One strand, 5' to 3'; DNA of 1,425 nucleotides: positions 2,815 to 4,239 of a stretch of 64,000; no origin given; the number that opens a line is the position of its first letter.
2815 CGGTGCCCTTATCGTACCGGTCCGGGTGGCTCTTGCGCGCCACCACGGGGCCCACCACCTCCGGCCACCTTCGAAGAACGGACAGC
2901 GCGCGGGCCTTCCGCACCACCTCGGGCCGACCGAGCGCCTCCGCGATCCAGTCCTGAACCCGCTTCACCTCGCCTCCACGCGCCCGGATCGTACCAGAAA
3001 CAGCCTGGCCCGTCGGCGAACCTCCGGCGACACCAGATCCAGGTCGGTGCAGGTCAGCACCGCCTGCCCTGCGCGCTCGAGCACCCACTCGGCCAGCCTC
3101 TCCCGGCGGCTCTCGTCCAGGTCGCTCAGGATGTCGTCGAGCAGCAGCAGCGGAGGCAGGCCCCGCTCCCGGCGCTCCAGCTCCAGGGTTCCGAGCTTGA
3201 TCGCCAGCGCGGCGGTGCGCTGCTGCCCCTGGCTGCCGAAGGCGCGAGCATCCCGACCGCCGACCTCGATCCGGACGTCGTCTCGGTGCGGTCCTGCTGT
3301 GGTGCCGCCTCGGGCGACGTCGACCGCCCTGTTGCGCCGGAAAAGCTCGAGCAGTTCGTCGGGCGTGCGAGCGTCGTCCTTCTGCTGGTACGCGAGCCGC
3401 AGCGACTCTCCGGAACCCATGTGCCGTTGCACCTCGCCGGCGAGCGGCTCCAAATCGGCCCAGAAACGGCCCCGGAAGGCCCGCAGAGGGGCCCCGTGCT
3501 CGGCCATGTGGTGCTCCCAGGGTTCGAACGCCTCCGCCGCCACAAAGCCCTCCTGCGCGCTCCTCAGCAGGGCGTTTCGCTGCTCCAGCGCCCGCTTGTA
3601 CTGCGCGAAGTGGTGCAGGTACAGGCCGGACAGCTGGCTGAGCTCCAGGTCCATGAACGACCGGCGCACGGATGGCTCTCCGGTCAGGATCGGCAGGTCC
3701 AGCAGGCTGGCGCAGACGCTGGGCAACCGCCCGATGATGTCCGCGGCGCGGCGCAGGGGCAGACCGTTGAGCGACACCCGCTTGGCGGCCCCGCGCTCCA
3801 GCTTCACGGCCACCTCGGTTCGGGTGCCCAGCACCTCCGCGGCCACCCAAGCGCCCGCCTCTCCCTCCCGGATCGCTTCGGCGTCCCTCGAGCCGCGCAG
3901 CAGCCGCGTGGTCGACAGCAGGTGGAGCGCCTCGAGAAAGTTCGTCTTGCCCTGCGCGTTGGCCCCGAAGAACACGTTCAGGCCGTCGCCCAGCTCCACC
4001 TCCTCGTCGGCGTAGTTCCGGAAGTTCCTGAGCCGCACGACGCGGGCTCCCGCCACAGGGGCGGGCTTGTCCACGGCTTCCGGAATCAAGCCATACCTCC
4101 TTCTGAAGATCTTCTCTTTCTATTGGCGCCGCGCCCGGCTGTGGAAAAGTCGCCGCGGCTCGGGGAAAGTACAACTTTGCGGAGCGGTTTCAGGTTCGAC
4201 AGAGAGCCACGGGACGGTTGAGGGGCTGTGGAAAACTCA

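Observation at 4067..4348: Dense DnaA-box cluster beside recF: candidate replication origin (or DnaA-titrating/regulatory site) with no dnaA or dnaN nearby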

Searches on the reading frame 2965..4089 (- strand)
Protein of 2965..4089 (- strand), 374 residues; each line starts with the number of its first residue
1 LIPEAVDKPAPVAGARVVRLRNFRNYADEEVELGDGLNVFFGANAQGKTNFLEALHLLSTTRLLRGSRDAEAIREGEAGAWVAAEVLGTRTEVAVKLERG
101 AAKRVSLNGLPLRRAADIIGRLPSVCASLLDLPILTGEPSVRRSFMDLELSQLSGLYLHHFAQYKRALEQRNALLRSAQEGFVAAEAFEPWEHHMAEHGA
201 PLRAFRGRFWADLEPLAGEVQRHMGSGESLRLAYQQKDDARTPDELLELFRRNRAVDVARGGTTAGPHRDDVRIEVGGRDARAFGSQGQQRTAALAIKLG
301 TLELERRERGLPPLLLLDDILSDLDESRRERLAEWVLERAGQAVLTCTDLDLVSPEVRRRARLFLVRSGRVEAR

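Call 9: search_protein_families(library=pfam, proteins=[window:2965-4089:-])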
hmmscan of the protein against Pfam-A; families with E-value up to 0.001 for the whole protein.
window:2965-4089:- (374 aa): 4 families
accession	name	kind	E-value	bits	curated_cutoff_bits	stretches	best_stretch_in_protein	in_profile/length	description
PF02463.25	SMC_N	-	8.4e-14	52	40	1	18-349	5-198/220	RecF/RecN/SMC N terminal domain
PF13476.12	AAA_23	-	2.3e-10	41.9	27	1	18-71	2-55/201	AAA domain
PF13175.12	AAA_15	-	3.2e-09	37.3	32.1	1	18-62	6-50/374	AAA ATPase domain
PF13304.12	AAA_21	-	4.3e-08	34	27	1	37-71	1-33/304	AAA domain, putative AbiEii toxin, Type IV TA system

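Call 10: find_encoding_contigs(protein=window:2965-4089:-, flank=10000, max_places=6)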
Protein window:2965-4089:- (374 aa): 1 contig read that carries it; 1 place shown.
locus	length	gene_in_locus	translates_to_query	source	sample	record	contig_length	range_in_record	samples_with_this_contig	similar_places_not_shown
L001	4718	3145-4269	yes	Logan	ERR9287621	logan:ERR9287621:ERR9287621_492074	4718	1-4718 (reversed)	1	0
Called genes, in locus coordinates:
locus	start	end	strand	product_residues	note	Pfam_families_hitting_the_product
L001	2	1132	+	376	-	?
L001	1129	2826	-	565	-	PF00501:AMP-binding, PF23562:AMP-binding_C_3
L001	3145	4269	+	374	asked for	PF02463:SMC_N, PF13175:AAA_15, PF13476:AAA_23, PF13304:AAA_21 (faint)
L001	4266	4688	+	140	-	PF05258:DciA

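Call 11: find_homologous_proteins(query=window:2965-4089:-, max_evalue=1e-20)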
Query window:2965-4089:- (374 aa): 7909 proteins with E <= 1e-20 among 8000 candidates; the best 120 are listed.
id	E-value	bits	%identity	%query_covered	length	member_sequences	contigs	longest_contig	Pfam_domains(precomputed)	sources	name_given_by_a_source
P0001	1.8e-238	809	100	100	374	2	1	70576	PF13175.13,PF13476.13,PF02463.26,PF13304.13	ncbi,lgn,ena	-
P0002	2.0e-209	713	89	100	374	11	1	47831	PF13175.13,PF13476.13,PF02463.26,PF13304.13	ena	-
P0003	1.9e-208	710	89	100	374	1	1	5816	PF13175.13,PF13476.13,PF02463.26,PF13304.13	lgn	-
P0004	3.0e-201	687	87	100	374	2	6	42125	PF13175.13,PF13476.13,PF02463.26,PF13304.13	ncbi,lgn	ncbi:MAG: DNA replication/repair protein RecF [Fimbriimonadales bacterium]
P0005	5.5e-178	610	76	99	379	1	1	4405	PF13175.13,PF13476.13,PF02463.26,PF13304.13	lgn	-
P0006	4.1e-129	449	60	97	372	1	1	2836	PF13175.13,PF13476.13,PF02463.26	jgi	jgi:DNA replication and repair protein RecF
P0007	6.8e-128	445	59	97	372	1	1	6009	PF13175.13,PF13476.13,PF02463.26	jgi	jgi:DNA replication and repair protein RecF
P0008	1.7e-126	441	59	99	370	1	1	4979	PF13175.13,PF13476.13,PF02463.26,PF13304.13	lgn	-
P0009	2.0e-126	440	58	97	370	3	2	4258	PF13175.13,PF13476.13,PF02463.26,PF13304.13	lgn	-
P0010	1.2e-125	438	57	97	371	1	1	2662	PF13175.13,PF13476.13,PF02463.26,PF13304.13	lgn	-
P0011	2.8e-125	437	58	96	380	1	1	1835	PF13175.13,PF13476.13,PF02463.26,PF13304.13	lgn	-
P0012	7.7e-125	435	57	97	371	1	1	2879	PF13175.13,PF13476.13,PF02463.26,PF13304.13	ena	-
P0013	1.6e-123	431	58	98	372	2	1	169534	PF13175.13,PF13476.13,PF02463.26,PF13304.13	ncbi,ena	ncbi:MAG: DNA replication/repair protein RecF [Fimbriimonadaceae bacterium]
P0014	1.6e-123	431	56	98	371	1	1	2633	PF13175.13,PF13476.13,PF02463.26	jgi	-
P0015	1.7e-123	431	57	99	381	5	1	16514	PF13175.13,PF13476.13,PF02463.26,PF13304.13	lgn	-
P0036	1.4e-119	418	57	98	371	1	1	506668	PF13175.13,PF13476.13,PF02463.26,PF13304.13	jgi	jgi:DNA replication and repair protein RecF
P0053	4.1e-118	413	57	94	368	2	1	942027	PF13175.13,PF13476.13,PF02463.26,PF13304.13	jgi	jgi:DNA replication and repair protein RecF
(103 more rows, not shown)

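Call 13: find_related_loci(query=A1, collection=genome_contigs, flank=10000)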
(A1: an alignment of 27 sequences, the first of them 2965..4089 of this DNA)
Query A1 (374 aa) in genome_contigs; peptide patterns used: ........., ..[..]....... (x = any residue, [..] = any of these).
600 stretches matched a pattern (row limit reached: there are more); 599 encode a relative of the query (tblastn E <= 1e-3); the best 80 are kept; 80 distinct loci.
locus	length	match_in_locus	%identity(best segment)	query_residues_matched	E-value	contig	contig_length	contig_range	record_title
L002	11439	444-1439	34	15-349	4e-74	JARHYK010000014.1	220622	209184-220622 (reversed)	MAG: Clostridia bacterium isolate cluster1_bin.2 k127_702175, whole genome shotgun sequence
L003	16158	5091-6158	38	16-373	6e-72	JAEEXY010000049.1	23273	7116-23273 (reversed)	MAG: Lachnospiraceae bacterium isolate Tb.RUG.532 NODE_9108_length_23273_cov_2.132766, whole genome shotgun sequence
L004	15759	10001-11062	37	16-371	7e-71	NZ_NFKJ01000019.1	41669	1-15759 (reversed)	Lachnoclostridium sp. An181 An181_contig_19, whole genome shotgun sequence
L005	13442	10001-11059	36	20-374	2e-70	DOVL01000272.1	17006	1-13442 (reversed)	MAG TPA_asm: Lachnospiraceae bacterium isolate UBA9790 contig_200129, whole genome shotgun sequence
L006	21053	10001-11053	35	20-372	3e-70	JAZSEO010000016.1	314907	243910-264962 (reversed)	MAG: Wujia sp. isolate T1900044589_TS20190055.MAGScoT_cleanbin_000008 SGB_620_k141_1751497, whole genome shotgun sequenc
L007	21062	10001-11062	36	18-373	5e-70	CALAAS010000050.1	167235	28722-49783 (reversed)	MAG TPA_asm: uncultured Clostridium sp. isolate ERR318703_bin.109_CONCOCT_v1.1_MAG genome assembly, contig: ERZ1764592.4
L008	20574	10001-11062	38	18-371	1e-69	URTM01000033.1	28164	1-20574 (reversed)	uncultured Dorea sp. isolate UMGS1335 genome assembly, contig: NODE_1459_length_28164_cov_20.928777, whole genome shotgu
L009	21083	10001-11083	36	10-372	2e-69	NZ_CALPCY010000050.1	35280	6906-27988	Otoolea muris strain DSM 111138 NODE_50_length_35280_cov_148.548050, whole genome shotgun sequence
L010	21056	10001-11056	38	18-371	7e-69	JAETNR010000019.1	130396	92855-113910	MAG: Blautia sp. isolate S10_Bin4 scaffold_387, whole genome shotgun sequence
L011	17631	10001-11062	36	16-371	1e-68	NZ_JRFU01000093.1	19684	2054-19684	Eubacterium ramulus strain 21 contig93, whole genome shotgun sequence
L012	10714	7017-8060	32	18-371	1e-68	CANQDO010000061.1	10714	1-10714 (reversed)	MAG: uncultured Clostridia bacterium isolate Lapin-007__bin5 genome assembly, contig: Lapin-007__NODE_2527_length_10714_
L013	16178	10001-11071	31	16-371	1e-68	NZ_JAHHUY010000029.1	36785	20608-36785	Clostridium tyrobutyricum strain FAM25158=Cl_52 NODE_29_length_36785_cov_221.541320, whole genome shotgun sequence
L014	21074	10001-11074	41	18-371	1e-68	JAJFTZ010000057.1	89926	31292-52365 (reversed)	MAG: Eubacteriales bacterium isolate bin.350 k141_4203176, whole genome shotgun sequence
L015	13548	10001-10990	34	20-351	3e-68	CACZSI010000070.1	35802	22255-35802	MAG: uncultured Lachnospiraceae bacterium isolate RUG12910 genome assembly, contig: RUG12910_asm_70, whole genome shotgu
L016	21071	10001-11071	39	18-371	8e-68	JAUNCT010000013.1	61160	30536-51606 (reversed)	MAG: Clostridia bacterium isolate S22M_St_43 NODE_278_length_61160_cov_35.277522, whole genome shotgun sequence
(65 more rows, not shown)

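Call 15: find_encoding_contigs(protein=P0002, flank=10000, max_places=3)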
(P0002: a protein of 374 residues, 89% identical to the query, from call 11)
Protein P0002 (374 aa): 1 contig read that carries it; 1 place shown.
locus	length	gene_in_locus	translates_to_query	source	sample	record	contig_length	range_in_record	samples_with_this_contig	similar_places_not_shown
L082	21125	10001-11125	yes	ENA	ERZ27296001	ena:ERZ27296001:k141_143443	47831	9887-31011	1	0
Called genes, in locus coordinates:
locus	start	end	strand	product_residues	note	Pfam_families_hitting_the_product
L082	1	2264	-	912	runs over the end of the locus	PF17389:Bac_rhamnosid6H, PF22422:MGH1-like_GH (faint)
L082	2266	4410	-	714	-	PF00930:DPPIV_N, PF02129:Peptidase_S15, PF00326:Peptidase_S9, PF12146:Hydrolase_4 (faint)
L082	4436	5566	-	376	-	PF21088:MS_channel_1st (weak), PF00924:MS_channel_2nd, PF21082:MS_channel_3rd (faint)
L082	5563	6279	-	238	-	PF04474:DUF554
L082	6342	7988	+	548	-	PF05960:DUF885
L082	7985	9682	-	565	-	PF00501:AMP-binding, PF23562:AMP-binding_C_3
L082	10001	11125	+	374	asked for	PF02463:SMC_N, PF13175:AAA_15, PF13476:AAA_23, PF13304:AAA_21 (faint)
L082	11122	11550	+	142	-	PF05258:DciA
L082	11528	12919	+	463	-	PF03772:Competence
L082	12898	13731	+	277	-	PF00753:Lactamase_B, PF12706:Lactamase_B_2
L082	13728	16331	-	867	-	PF00133:tRNA-synt_1, PF09334:tRNA-synt_1g (weak), PF13603:tRNA-synt_1_2 (faint), PF09334:tRNA-synt_1g (weak), PF08264:Anticodon_1, PF10458:Val_tRNA-synt_C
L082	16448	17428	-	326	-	PF00005:ABC_tran, PF13304:AAA_21 (weak)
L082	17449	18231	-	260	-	PF01148:CTP_transf_1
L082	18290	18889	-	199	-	PF00196:GerE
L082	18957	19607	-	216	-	PF04542:Sigma70_r2, PF08281:Sigma70_r4_2 (weak)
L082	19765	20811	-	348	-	-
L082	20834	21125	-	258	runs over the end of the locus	PF00149:Metallophos (weak), PF13277:YmdB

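Call 16: find_encoding_contigs(protein=P0004, flank=10000, max_places=3)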
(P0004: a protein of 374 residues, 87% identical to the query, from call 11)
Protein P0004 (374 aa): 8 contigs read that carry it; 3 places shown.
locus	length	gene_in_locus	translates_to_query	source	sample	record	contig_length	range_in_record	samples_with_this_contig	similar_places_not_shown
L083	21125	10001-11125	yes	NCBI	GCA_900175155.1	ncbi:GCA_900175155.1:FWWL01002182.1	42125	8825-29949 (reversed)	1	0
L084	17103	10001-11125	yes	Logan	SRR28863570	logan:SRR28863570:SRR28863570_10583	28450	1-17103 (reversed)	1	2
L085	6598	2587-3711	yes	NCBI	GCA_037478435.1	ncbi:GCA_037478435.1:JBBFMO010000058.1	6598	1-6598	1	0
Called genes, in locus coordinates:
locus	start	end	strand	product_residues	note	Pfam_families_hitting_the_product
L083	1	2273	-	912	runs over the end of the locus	PF17389:Bac_rhamnosid6H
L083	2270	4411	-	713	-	PF00930:DPPIV_N, PF02129:Peptidase_S15, PF00326:Peptidase_S9, PF12146:Hydrolase_4 (faint)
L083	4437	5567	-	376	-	PF21088:MS_channel_1st (weak), PF00924:MS_channel_2nd, PF21082:MS_channel_3rd (weak)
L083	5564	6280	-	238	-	PF04474:DUF554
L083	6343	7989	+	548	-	PF05960:DUF885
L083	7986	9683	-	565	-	PF00501:AMP-binding, PF23562:AMP-binding_C_3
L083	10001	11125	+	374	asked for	PF02463:SMC_N, PF13175:AAA_15, PF13476:AAA_23, PF13304:AAA_21 (faint)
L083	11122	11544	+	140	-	PF05258:DciA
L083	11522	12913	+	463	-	PF03772:Competence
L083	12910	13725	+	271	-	PF00753:Lactamase_B, PF12706:Lactamase_B_2 (weak)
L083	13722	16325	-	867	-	PF00133:tRNA-synt_1, PF09334:tRNA-synt_1g (weak), PF13603:tRNA-synt_1_2 (faint), PF09334:tRNA-synt_1g (weak), PF08264:Anticodon_1, PF10458:Val_tRNA-synt_C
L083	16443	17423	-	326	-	PF00005:ABC_tran, PF13304:AAA_21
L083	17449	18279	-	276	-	PF01148:CTP_transf_1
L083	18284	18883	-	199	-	PF00196:GerE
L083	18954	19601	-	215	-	PF04542:Sigma70_r2, PF08281:Sigma70_r4_2, PF00196:GerE (weak)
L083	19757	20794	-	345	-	PF00801:PKD (weak), PF18911:PKD_4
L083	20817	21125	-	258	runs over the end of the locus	PF00149:Metallophos (weak), PF13277:YmdB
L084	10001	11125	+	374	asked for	PF02463:SMC_N, PF13175:AAA_15, PF13476:AAA_23, PF13304:AAA_21 (faint)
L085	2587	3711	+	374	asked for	PF02463:SMC_N, PF13175:AAA_15, PF13476:AAA_23, PF13304:AAA_21 (faint)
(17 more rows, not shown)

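Call 18: find_encoding_contigs(protein=P0053, flank=10000, max_places=2)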
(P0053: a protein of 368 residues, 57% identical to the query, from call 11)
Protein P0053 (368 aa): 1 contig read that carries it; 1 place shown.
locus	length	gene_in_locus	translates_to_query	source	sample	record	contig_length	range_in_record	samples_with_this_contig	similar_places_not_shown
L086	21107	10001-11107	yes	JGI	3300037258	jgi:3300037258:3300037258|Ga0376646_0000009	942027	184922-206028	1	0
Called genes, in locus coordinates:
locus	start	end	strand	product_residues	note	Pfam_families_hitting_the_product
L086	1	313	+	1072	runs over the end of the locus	PF26549:Tricorn_N, PF26550:Tricorn_2nd (weak), PF25174:Beta-prop_THOC3, PF26549:Tricorn_N, PF26550:Tricorn_2nd, PF14684:Tricorn_C1, PF14685:PDZ_Tricorn, PF03572:Peptidase_S41, +6 more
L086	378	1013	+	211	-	PF01351:RNase_HII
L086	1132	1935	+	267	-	PF00892:EamA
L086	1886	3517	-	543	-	PF06609:TRI12 (weak), PF00083:Sugar_tr (weak), PF07690:MFS_1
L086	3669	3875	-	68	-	-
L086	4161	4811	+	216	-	PF01126:Heme_oxygenase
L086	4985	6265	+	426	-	PF05977:MFS_3, PF07690:MFS_1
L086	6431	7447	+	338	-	-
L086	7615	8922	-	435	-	PF01882:DUF58, PF13519:VWA_2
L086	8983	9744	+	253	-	PF06271:RDD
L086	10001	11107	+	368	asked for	PF02463:SMC_N, PF13175:AAA_15 (weak), PF13476:AAA_23, PF13304:AAA_21 (weak)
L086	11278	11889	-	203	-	-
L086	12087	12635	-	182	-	PF00857:Isochorismatase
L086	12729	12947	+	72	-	-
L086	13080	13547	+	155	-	PF07609:DUF1572 (weak), PF12867:DinB_2 (weak)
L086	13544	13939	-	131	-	PF12681:Glyoxalase_2 (weak), PF00903:Glyoxalase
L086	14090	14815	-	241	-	PF00326:Peptidase_S9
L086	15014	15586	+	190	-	PF04191:PEMT, PF04140:ICMT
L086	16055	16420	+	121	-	-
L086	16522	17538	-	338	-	PF01408:GFO_IDH_MocA, PF22725:GFO_IDH_MocA_C3, PF02894:GFO_IDH_MocA_C (weak)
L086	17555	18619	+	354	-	PF00724:Oxidored_FMN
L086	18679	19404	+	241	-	PF01209:Ubie_methyltran, PF13489:Methyltransf_23, PF13847:Methyltransf_31, PF08241:Methyltransf_11, PF08242:Methyltransf_12 (faint), PF13649:Methyltransf_25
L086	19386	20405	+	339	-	PF00348:polyprenyl_synt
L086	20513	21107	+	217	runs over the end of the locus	PF00702:Hydrolase, PF13344:Hydrolase_6, PF13419:HAD_2 (weak), PF13242:Hydrolase_like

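Call 19: find_encoding_contigs(protein=P0036, flank=10000, max_places=2)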
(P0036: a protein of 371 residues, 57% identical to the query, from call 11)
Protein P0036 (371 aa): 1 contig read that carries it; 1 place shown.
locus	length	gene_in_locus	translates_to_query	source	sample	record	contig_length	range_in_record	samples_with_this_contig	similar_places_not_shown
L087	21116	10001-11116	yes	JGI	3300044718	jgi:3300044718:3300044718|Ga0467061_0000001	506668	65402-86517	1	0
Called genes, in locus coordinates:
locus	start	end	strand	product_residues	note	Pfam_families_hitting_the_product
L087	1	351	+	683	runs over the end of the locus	PF02449:Glyco_hydro_42, PF08532:Glyco_hydro_42M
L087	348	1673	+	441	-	PF01547:SBP_bac_1, PF13416:SBP_bac_8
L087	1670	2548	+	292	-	PF00528:BPD_transp_1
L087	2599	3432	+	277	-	PF00528:BPD_transp_1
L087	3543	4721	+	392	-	-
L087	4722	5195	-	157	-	-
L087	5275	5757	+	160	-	-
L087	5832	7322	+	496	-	PF13650:Asp_protease_2 (faint), PF13975:gag-asp_proteas (faint)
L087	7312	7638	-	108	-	-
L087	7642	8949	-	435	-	PF01882:DUF58, PF13519:VWA_2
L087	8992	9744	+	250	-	PF06271:RDD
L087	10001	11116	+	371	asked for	PF02463:SMC_N, PF13175:AAA_15 (weak), PF13476:AAA_23 (weak), PF13304:AAA_21 (faint)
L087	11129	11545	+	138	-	PF05258:DciA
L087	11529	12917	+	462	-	PF03772:Competence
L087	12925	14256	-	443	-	PF00070:Pyr_redox (faint), PF01134:GIDA (faint), PF01266:DAO (weak), PF07992:Pyr_redox_2, PF13450:NAD_binding_8 (weak), PF13454:NAD_binding_9, PF13738:Pyr_redox_3 (faint)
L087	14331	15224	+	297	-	PF01507:PAPS_reduct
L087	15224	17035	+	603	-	PF00009:GTP_EFTU, PF01926:MMR_HSR1 (faint), PF22594:GTP-eEF1A_C, PF01583:APS_kinase, PF13671:AAA_33 (weak)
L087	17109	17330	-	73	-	-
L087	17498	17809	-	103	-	-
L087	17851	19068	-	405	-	-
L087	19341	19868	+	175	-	-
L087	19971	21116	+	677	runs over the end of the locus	PF01541:GIY-YIG (weak), PF27096:UvrC_M, PF02151:UVR, PF22920:UvrC_RNaseH, PF08459:UvrC_RNaseH_dom, PF12826:HHH_2 (weak), PF14520:HHH_5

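Call 20: find_encoding_contigs(protein=P0013, flank=10000, max_places=2)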
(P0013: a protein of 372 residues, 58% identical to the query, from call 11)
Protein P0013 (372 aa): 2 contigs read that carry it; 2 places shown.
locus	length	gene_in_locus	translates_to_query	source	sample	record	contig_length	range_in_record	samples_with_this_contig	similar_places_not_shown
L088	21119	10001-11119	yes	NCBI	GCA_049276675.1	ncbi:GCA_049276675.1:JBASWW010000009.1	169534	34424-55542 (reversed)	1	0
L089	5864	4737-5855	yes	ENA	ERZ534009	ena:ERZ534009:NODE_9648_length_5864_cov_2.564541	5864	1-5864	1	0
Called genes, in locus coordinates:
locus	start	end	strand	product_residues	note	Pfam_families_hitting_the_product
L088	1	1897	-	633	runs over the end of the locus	PF25023:TEN_YD-shell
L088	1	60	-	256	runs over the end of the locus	-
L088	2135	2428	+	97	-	PF01250:Ribosomal_S6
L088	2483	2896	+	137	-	PF00436:SSB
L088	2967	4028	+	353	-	PF01380:SIS (weak), PF10432:bact-PGI_C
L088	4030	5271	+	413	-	PF00994:MoCF_biosynth, PF18146:CinA_KH, PF02464:CinA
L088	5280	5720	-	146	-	PF02631:RecX_HTH2 (faint), PF21982:RecX_HTH1 (faint)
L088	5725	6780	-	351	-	PF00154:RecA_N, PF08423:Rad51, PF06745:ATPase, PF27531:MT3502_N (weak), PF21096:RecA_C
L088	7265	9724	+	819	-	PF01547:SBP_bac_1, PF00528:BPD_transp_1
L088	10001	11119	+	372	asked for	PF02463:SMC_N, PF13175:AAA_15, PF13476:AAA_23, PF13304:AAA_21 (weak)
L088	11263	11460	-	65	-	-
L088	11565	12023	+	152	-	PF05258:DciA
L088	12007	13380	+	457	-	PF03772:Competence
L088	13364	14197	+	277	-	PF00753:Lactamase_B, PF12706:Lactamase_B_2 (weak)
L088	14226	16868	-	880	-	PF00133:tRNA-synt_1, PF13603:tRNA-synt_1_2 (faint), PF09334:tRNA-synt_1g, PF08264:Anticodon_1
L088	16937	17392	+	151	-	-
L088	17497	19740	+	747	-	PF14498:Glyco_hyd_65N_2, PF22124:Glyco_hydro_95_cat, PF21307:Glyco_hydro_95_C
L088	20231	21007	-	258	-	PF01791:DeoC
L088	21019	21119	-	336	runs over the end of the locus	PF00044:Gp_dh_N, PF02800:Gp_dh_C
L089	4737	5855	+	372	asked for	PF02463:SMC_N, PF13175:AAA_15, PF13476:AAA_23, PF13304:AAA_21 (weak)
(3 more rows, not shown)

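Call 67: find_homologous_proteins(query=P0013, max_evalue=1e-40)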
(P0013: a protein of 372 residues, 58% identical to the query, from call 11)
Query P0013 (372 aa): 3132 proteins with E <= 1e-40 among 8000 candidates; the best 120 are listed.
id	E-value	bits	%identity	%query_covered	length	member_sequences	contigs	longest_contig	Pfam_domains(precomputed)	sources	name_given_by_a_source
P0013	1.7e-233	792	100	100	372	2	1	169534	PF13175.13,PF13476.13,PF02463.26,PF13304.13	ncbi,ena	ncbi:MAG: DNA replication/repair protein RecF [Fimbriimonadaceae bacterium]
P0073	1.6e-167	575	72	98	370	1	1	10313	PF13175.13,PF13476.13,PF02463.26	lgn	-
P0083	1.4e-162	559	71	100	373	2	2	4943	PF13175.13,PF13476.13,PF02463.26,PF13304.13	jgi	jgi:DNA replication and repair protein RecF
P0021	1.1e-152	526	68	98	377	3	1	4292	PF13175.13,PF13476.13,PF02463.26,PF13304.13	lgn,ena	-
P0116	3.0e-152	525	69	97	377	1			PF13175.13,PF13476.13,PF02463.26,PF13304.13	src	-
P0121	9.2e-146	504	63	98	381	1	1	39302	PF13175.13,PF13476.13,PF02463.26,PF13304.13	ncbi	ncbi:MAG: DNA replication/repair protein RecF [Fimbriimonas sp.]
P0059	1.7e-145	503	67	96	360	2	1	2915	PF13175.13,PF13476.13,PF02463.26,PF13304.13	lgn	-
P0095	1.7e-144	499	65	98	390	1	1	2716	PF13476.13,PF02463.26,PF13304.13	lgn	-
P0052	1.9e-144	499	65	97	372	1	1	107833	PF13175.13,PF13476.13,PF02463.26,PF13304.13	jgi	jgi:DNA replication and repair protein RecF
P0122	3.9e-144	498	66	97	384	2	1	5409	PF13175.13,PF13476.13,PF02463.26,PF13304.13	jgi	jgi:DNA replication and repair protein RecF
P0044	3.9e-144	498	64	98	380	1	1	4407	PF13175.13,PF02463.26,PF13304.13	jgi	jgi:DNA replication and repair protein RecF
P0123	5.9e-144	498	65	96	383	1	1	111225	PF13175.13,PF13476.13,PF02463.26,PF13304.13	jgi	-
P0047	7.6e-144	497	66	96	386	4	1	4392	PF13175.13,PF13476.13,PF02463.26,PF13304.13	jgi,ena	-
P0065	2.4e-143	496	65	99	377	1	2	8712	PF13175.13,PF13476.13,PF02463.26,PF13304.13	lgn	-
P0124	2.9e-143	495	65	97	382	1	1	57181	PF13175.13,PF13476.13,PF02463.26,PF13304.13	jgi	jgi:DNA replication and repair protein RecF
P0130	3.8e-140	485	63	96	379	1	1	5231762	PF13175.13,PF13476.13,PF02463.26,PF13304.13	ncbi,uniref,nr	ncbi:DNA replication/repair protein RecF [Fimbriimonas ginsengisoli]|uniref:DNA replication and repa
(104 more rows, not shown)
